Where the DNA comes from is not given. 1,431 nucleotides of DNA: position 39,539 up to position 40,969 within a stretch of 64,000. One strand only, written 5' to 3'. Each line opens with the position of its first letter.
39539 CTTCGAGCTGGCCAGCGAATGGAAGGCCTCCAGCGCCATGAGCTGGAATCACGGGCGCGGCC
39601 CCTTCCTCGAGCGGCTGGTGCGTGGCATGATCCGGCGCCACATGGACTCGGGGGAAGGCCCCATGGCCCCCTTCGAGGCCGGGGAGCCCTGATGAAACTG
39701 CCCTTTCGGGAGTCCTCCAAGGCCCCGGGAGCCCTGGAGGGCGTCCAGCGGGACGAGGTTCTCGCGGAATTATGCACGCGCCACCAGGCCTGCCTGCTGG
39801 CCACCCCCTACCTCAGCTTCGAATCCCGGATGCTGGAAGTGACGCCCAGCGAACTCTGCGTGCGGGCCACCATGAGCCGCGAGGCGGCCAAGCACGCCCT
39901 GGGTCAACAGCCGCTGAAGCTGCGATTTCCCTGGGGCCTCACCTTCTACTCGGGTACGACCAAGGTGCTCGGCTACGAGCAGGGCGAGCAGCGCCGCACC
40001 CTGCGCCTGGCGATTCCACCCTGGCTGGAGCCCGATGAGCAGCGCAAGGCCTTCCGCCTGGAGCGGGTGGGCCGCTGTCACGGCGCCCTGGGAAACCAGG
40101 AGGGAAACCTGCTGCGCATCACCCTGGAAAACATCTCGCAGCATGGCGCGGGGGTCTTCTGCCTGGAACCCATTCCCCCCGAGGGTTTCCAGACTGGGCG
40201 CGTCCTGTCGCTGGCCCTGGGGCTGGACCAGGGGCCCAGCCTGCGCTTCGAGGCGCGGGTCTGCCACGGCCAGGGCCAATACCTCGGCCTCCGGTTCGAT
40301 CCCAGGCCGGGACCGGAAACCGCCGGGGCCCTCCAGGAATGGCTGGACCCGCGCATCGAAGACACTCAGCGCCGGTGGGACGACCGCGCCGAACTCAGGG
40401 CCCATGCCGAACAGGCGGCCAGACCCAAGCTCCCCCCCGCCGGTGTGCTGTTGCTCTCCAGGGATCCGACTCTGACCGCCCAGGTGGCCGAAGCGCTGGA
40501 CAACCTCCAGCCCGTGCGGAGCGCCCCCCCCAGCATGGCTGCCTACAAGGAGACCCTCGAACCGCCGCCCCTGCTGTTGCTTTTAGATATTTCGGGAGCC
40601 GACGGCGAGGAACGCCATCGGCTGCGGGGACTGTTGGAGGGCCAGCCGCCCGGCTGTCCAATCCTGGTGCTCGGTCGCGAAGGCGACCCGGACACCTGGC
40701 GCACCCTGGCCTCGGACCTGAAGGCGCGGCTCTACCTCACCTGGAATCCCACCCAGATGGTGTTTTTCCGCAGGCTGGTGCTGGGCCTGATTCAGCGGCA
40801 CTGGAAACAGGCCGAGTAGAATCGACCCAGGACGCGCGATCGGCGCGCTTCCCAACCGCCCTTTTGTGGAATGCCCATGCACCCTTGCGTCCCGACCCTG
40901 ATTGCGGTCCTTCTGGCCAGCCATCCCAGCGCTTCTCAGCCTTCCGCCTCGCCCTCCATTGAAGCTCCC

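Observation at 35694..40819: Three tandem paralogous YcgR-like PilZ proteins with degenerate receiver-like C-termini, one translationally coupled to a B12-binding radical SAM/TPR enzyme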

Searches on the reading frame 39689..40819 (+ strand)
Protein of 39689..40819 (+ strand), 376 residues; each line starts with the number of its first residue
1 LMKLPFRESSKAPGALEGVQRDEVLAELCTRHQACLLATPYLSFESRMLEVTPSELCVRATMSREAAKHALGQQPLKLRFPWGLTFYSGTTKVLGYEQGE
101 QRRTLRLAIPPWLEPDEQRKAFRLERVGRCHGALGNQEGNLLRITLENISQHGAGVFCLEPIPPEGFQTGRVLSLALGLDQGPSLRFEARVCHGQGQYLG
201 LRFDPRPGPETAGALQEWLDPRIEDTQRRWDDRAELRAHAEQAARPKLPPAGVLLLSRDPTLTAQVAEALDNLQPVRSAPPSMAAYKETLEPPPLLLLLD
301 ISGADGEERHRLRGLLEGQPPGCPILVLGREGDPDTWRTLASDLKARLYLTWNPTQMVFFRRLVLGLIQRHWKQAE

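Call 4: search_protein_families(library=pfam, proteins=[window:39689-40819:+], max_evalue=1)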
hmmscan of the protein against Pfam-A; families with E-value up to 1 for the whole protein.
window:39689-40819:+ (376 aa): 2 families
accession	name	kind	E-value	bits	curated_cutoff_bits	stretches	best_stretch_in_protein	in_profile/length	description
PF07238.19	PilZ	-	5e-08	33.7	22.5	1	117-218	1-99/102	PilZ domain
PF16355.11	DUF4982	-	0.26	11.7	23.9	1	71-101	24-59/61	Domain of unknown function (DUF4982)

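Call 6: search_protein_families(library=ncbifam, proteins=[window:39692-40819:+], max_evalue=1)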
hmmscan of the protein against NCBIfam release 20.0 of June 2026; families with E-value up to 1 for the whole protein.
window:39692-40819:+ (375 aa): 0 families
